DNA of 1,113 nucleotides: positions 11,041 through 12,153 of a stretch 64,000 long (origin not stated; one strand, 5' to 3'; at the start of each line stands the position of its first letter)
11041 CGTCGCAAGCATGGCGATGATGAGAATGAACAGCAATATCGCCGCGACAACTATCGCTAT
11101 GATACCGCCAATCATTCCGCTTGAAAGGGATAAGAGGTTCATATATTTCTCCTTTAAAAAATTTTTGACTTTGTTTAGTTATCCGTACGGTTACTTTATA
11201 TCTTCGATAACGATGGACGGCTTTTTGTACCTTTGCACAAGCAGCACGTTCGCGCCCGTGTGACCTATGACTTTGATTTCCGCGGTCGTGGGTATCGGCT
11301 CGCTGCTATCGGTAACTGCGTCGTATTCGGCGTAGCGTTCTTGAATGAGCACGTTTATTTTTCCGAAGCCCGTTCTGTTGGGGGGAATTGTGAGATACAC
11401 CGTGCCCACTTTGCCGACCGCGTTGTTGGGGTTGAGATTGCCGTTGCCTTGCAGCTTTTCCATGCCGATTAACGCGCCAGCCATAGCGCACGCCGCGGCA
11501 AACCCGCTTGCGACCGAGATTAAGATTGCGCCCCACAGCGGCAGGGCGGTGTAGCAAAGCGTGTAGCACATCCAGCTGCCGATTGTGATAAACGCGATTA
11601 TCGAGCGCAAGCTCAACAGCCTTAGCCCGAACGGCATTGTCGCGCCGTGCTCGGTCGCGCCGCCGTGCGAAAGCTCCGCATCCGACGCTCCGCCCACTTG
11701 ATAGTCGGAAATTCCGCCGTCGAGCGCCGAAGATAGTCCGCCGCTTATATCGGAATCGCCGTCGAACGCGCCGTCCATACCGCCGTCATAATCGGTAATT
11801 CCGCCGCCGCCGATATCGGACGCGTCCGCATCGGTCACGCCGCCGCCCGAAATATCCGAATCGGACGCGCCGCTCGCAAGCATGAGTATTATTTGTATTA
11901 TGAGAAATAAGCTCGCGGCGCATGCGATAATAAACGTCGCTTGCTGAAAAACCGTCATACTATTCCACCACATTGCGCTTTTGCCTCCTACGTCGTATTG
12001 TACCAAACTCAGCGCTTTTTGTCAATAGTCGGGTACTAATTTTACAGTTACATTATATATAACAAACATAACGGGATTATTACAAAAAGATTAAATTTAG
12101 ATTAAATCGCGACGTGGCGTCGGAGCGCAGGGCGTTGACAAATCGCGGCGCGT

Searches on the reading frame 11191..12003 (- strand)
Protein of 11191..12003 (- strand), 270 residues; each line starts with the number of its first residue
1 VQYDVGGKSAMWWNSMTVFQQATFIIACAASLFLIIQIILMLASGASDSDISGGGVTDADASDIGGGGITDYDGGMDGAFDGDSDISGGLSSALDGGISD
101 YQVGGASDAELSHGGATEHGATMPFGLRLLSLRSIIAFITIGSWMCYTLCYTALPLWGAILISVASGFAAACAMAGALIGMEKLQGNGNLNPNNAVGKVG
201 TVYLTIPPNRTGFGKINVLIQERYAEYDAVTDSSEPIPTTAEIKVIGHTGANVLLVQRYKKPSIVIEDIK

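Call 49: search_protein_families(library=pfam, proteins=[window:11191-12003:-], max_evalue=1)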
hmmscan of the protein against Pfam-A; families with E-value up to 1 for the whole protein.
window:11191-12003:- (270 aa): 1 family
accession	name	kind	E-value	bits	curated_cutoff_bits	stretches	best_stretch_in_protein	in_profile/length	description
PF07332.16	Phage_holin_3_6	-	0.062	13.8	28.4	1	135-189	52-99/116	Putative Actinobacterial Holin-X, holin superfamily III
